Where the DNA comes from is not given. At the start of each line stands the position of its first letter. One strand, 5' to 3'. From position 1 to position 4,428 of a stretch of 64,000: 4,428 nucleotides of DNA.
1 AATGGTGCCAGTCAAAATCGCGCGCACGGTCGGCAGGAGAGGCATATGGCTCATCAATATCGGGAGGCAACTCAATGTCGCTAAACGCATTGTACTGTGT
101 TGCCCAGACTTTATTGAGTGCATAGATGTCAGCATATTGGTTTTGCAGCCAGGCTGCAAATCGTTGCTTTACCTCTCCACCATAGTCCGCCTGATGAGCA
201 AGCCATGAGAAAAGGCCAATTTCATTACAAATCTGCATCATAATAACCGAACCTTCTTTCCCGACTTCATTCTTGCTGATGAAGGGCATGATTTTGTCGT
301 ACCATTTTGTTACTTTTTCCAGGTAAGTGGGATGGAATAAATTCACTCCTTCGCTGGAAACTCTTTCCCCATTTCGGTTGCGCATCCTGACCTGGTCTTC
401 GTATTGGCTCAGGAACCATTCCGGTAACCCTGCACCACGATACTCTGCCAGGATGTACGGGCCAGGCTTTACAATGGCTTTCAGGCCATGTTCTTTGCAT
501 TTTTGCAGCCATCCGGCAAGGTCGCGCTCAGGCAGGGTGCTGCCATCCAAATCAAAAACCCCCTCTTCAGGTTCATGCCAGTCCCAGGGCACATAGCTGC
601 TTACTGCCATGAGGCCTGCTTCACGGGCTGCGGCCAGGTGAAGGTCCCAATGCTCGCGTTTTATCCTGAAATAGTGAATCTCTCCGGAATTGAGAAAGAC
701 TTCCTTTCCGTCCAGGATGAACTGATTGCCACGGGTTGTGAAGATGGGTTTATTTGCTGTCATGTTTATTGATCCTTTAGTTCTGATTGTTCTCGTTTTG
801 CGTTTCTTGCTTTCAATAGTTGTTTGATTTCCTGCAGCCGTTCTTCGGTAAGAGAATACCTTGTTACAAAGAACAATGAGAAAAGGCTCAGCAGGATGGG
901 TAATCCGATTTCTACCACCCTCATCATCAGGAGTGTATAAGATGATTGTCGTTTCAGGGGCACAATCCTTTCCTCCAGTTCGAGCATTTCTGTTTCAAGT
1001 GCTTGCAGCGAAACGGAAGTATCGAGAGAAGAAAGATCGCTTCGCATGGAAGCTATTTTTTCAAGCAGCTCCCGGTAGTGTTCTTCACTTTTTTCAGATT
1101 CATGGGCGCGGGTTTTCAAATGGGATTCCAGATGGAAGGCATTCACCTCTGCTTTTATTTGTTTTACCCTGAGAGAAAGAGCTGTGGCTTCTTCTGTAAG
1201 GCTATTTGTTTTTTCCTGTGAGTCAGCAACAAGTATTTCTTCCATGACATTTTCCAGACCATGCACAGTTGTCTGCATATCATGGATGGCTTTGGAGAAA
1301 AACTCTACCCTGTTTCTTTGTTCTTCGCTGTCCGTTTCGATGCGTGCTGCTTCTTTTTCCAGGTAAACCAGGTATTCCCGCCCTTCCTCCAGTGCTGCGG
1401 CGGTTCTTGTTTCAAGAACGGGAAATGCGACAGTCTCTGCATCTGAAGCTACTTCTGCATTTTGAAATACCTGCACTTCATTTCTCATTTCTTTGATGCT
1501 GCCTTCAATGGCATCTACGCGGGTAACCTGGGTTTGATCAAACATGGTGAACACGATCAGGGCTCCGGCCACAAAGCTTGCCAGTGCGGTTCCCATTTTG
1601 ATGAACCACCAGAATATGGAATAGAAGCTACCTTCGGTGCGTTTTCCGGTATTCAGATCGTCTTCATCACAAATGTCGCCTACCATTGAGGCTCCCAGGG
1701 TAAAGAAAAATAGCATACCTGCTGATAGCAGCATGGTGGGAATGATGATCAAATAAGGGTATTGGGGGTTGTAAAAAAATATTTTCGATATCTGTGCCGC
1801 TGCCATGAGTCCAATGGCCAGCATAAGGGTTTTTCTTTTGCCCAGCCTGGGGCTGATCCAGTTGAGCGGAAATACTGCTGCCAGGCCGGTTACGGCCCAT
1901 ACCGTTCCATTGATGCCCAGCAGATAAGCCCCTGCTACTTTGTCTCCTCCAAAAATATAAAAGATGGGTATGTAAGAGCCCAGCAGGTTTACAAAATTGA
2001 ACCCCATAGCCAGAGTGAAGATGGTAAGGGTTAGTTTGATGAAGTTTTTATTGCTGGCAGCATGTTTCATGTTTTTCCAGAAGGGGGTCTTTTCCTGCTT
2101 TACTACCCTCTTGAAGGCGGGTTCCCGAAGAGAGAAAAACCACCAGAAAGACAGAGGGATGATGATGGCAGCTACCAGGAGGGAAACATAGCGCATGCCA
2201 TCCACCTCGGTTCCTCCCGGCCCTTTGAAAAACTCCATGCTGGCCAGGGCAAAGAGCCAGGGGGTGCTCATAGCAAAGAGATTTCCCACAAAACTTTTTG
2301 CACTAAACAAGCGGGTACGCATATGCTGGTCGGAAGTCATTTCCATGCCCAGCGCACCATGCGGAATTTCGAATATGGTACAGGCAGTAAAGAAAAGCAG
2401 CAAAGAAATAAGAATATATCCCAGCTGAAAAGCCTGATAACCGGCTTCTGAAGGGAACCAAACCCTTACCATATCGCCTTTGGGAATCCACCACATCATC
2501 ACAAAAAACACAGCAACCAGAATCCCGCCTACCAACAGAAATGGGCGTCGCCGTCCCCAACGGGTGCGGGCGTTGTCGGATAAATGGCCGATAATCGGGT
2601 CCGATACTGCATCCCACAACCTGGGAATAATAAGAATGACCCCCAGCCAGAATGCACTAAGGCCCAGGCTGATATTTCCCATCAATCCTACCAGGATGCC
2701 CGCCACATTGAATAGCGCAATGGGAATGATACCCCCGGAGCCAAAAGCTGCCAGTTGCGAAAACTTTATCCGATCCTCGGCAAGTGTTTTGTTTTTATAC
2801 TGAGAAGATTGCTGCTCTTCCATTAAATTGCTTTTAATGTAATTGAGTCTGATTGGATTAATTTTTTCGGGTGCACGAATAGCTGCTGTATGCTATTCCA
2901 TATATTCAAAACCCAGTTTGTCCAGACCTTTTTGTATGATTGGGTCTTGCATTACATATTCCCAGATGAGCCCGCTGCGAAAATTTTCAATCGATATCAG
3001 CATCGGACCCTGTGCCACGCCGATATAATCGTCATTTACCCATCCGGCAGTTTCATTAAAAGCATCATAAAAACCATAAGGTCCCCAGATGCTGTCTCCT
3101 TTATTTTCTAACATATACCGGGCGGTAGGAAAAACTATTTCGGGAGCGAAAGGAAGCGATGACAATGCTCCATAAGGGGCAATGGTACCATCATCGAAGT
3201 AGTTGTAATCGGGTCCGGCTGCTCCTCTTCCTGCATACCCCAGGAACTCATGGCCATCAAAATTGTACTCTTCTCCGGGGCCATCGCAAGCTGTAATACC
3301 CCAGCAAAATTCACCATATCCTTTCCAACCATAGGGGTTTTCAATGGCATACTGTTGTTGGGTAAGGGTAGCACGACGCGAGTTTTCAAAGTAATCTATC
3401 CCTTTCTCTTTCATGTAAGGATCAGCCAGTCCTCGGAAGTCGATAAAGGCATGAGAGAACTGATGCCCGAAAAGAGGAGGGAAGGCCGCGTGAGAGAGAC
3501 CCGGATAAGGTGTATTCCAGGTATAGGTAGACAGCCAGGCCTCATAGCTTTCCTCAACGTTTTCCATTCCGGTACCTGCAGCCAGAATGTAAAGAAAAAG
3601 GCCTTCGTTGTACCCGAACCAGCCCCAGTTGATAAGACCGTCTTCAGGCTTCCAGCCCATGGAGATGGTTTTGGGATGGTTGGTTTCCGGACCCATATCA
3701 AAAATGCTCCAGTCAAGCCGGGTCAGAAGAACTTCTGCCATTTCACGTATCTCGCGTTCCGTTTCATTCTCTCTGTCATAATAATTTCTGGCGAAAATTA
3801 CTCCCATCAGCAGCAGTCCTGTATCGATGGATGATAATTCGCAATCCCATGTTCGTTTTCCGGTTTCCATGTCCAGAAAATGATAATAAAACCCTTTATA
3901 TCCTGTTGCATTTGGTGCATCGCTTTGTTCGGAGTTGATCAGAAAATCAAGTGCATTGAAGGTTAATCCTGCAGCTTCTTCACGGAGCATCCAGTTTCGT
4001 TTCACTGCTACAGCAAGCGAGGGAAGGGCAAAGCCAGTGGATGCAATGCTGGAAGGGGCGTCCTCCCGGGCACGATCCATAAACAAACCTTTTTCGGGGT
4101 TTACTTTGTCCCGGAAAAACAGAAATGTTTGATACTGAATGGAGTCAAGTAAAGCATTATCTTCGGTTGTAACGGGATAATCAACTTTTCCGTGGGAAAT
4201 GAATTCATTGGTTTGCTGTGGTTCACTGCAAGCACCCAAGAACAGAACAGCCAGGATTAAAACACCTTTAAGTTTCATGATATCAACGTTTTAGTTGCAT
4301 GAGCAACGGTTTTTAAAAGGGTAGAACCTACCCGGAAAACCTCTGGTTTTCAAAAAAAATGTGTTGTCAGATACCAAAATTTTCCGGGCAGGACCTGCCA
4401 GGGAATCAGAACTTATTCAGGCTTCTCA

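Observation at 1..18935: A SusC/SusD locus built around EEP phosphoesterase-fold proteins and two GH144-like lipoproteins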

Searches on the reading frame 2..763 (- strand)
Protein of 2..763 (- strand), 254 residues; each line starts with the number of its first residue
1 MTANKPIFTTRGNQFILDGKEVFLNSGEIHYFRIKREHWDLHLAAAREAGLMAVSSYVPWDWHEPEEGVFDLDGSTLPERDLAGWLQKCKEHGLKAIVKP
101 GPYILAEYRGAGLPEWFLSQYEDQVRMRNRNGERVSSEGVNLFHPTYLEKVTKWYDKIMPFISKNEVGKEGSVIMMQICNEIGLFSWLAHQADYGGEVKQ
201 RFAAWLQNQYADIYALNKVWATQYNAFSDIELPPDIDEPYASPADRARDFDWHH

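Call 7: search_protein_families(library=ncbifam, proteins=[window:2-763:-], max_evalue=0.001)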
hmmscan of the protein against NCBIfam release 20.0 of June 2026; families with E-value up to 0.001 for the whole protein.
window:2-763:- (254 aa): 2 families
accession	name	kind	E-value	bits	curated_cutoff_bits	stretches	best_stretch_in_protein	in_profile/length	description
NF041127.1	exo_beta_glucsam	equivalog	1.1e-47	162.7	1500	1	11-254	6-249/782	exo-beta-D-glucosaminidase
NF051902.1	GH35_fam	subfamily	2.7e-11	42.9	500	1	13-221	10-214/510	GH35 family beta-galactosidase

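Call 10: search_solved_structures(query=window:2-763:-, max_evalue=0.001, show_alignments=1)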
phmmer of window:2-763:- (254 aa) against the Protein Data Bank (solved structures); distinct sequences matched with E-value up to 0.001: 33.
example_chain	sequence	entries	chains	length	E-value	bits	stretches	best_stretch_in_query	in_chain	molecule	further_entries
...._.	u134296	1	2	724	2.3e-62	213.8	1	14-234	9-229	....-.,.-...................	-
7x87_A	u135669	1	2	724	2.3e-62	213.8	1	14-234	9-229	Beta-galactosidase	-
7vkw_A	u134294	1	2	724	2.3e-62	213.8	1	14-234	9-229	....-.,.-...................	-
7vkx_A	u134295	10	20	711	3e-62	213.5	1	14-234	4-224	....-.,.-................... | Beta-galactosidase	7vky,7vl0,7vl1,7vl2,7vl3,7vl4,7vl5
5gsm_A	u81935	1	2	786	1.4e-40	142.4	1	11-254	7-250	Exo-beta-D-glucosaminidase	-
8oug_A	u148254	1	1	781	2.6e-40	141.5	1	10-254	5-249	Beta-galactosidase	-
5gsl_A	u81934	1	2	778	3e-40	141.3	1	12-254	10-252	778aa long hypothetical beta-galactosidase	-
6jow_A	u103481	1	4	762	2.6e-37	131.7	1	24-254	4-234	Beta-galactosidase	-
3d3a_A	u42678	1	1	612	3.9e-26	95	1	5-186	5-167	Beta-galactosidase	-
4e8c_A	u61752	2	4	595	2.4e-25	92.5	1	13-185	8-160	Glycosyl hydrolase, family 35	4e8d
7kdv_A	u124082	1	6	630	2.7e-25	92.3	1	13-208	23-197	Beta-galactosidase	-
8h25_A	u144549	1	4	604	4.2e-25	91.7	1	13-185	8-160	Beta-galactosidase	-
6eon_A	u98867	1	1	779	4.8e-25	91.5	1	7-186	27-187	Beta-galactosidase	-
4mad_A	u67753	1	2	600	1.6e-24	89.7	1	10-186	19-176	Beta-galactosidase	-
8fa5_B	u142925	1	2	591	4.2e-24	88.4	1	6-185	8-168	Beta-galactosidase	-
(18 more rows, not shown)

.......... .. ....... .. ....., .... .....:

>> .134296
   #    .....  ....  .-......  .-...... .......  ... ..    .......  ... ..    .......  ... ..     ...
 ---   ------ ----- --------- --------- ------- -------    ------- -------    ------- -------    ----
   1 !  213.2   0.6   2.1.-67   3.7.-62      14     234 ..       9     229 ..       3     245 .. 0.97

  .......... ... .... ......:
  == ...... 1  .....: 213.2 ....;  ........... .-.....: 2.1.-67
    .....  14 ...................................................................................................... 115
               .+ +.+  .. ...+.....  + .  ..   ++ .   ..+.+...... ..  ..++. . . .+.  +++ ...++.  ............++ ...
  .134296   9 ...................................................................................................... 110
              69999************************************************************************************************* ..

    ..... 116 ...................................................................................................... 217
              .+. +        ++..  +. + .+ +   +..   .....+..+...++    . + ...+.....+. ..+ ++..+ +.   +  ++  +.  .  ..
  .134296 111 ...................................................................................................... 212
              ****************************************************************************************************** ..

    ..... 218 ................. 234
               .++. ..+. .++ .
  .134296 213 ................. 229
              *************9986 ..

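Call 42: search_protein_families(library=pfam, proteins=[window:2-763:-], max_evalue=0.001)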
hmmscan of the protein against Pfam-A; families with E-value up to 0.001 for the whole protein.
window:2-763:- (254 aa): 3 families
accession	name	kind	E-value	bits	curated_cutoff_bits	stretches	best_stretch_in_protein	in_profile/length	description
PF01301.25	Glyco_hydro_35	-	1.3e-42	147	27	1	14-212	1-177/319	Glycosyl hydrolases family 35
PF02449.21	Glyco_hydro_42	-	3.8e-23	82.9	21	1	33-237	6-194/376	Beta-galactosidase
PF01373.23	Glyco_hydro_14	-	9e-05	22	27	0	193-238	181-226/402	Glycosyl hydrolase family 14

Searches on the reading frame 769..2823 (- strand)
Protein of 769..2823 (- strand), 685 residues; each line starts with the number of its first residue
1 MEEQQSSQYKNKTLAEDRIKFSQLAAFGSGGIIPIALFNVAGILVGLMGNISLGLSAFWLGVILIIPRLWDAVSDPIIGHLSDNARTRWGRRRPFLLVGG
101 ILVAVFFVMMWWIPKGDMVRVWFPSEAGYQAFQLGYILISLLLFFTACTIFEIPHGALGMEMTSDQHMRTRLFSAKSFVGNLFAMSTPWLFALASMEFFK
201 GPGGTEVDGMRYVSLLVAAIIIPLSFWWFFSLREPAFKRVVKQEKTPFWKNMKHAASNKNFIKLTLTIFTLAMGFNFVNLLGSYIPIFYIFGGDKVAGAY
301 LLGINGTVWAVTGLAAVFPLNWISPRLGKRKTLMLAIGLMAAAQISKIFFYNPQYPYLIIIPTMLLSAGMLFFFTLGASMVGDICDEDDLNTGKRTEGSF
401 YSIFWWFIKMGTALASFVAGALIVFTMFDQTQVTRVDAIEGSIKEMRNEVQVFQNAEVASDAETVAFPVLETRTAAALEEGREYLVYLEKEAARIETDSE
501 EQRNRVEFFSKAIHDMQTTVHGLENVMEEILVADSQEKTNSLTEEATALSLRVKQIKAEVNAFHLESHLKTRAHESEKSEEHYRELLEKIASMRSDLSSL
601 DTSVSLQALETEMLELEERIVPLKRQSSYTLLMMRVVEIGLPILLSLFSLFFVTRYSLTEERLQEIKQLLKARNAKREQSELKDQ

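Call 6: search_protein_families(library=pfam, proteins=[window:769-2823:-], max_evalue=0.01)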
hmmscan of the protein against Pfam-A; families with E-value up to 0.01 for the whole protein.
window:769-2823:- (685 aa): 2 families
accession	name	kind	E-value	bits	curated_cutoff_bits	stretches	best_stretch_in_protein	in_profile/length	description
PF13347.12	MFS_2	-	9.1e-62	209.4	27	1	51-434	26-392/427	MFS/sugar transport protein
PF07690.21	MFS_1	-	4.2e-13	49.4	33.4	1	50-404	24-335/347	Major Facilitator Superfamily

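Call 7: search_protein_families(library=ncbifam, proteins=[window:769-2823:-], max_evalue=0.001)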
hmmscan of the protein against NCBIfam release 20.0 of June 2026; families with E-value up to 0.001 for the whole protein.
window:769-2823:- (685 aa): 7 families
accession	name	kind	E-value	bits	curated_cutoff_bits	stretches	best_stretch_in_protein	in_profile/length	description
TIGR00792.1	gph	subfamily_domain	6.1e-45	153.7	231.35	1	53-443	30-397/437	glycoside-pentoside-hexuronide (GPH):cation symporter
NF007749.0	PRK10429.1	equivalog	5e-30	104.7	456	2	53-426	37-394/473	melibiose:sodium transporter MelB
NF007353.0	PRK09848.1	equivalog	1.1e-24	87.1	528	1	53-440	39-403/457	glucuronide transporter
NF007237.0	PRK09669.1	subfamily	5.7e-22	78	610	1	53-439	40-402/461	putative symporter YagG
NF008526.0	PRK11462.1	equivalog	3.6e-10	39.2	836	1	52-435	39-397/460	glycoside-pentoside-hexuronide family transporter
TIGR01301.1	GPH_sucrose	subfamily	2.4e-07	30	511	1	53-110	34-91/476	sucrose/proton symporter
TIGR02169.1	SMC_prok_A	equivalog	6.8e-05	20.7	729.4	1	434-626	696-891/1165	chromosome segregation protein SMC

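Call 13: find_encoding_contigs(protein=window:769-2823:-, flank=10000, max_places=4)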
Protein window:769-2823:- (685 aa): no gene with exactly this product is on record in the collection.

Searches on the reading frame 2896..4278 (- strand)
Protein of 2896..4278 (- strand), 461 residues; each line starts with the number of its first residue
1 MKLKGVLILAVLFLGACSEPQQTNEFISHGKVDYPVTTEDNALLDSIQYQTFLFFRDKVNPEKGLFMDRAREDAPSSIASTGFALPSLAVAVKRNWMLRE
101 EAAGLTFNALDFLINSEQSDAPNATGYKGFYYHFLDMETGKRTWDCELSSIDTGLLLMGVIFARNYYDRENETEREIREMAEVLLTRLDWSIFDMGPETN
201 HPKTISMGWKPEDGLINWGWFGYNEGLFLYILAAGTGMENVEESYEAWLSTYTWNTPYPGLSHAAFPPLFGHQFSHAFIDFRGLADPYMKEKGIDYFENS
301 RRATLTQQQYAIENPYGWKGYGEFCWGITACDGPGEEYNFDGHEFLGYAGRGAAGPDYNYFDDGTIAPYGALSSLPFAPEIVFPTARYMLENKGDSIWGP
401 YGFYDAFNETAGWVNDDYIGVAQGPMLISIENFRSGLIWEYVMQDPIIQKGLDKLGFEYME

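Call 6: search_protein_families(library=pfam, proteins=[window:2896-4278:-], max_evalue=0.01)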
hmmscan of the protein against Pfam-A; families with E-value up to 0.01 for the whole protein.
window:2896-4278:- (461 aa): 1 family
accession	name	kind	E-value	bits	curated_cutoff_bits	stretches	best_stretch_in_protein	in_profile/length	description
PF10091.15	Glycoamylase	-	3.5e-71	239.7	27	1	218-445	2-220/221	Putative glucoamylase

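Call 7: search_protein_families(library=ncbifam, proteins=[window:2896-4278:-], max_evalue=0.001)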
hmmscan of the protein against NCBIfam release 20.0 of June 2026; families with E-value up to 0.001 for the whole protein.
window:2896-4278:- (461 aa): 0 families

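Call 9: search_solved_structures(query=window:2896-4278:-, max_evalue=0.01, show_alignments=1)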
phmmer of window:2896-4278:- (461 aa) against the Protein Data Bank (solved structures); distinct sequences matched with E-value up to 0.01: 7.
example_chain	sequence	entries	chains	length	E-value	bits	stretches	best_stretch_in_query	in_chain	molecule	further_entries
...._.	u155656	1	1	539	2.4e-106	359.8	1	42-457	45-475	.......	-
4gl3_A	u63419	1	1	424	1.5e-63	218.7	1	39-458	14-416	putative glucoamylase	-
3eu8_A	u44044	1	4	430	1.1e-53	186.1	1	37-458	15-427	putative glucoamylase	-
4qt9_A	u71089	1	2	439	1.2e-51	179.4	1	38-458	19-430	putative glucoamylase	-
5z06_A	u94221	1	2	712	4.5e-49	170.9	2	268-455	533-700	BDI_3064 protein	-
5gzk_A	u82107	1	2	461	1.6e-43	152.6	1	40-458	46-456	Uncharacterized protein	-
5gzh_A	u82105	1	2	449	1.7e-43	152.6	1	41-458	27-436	Endo-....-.,2-glucanase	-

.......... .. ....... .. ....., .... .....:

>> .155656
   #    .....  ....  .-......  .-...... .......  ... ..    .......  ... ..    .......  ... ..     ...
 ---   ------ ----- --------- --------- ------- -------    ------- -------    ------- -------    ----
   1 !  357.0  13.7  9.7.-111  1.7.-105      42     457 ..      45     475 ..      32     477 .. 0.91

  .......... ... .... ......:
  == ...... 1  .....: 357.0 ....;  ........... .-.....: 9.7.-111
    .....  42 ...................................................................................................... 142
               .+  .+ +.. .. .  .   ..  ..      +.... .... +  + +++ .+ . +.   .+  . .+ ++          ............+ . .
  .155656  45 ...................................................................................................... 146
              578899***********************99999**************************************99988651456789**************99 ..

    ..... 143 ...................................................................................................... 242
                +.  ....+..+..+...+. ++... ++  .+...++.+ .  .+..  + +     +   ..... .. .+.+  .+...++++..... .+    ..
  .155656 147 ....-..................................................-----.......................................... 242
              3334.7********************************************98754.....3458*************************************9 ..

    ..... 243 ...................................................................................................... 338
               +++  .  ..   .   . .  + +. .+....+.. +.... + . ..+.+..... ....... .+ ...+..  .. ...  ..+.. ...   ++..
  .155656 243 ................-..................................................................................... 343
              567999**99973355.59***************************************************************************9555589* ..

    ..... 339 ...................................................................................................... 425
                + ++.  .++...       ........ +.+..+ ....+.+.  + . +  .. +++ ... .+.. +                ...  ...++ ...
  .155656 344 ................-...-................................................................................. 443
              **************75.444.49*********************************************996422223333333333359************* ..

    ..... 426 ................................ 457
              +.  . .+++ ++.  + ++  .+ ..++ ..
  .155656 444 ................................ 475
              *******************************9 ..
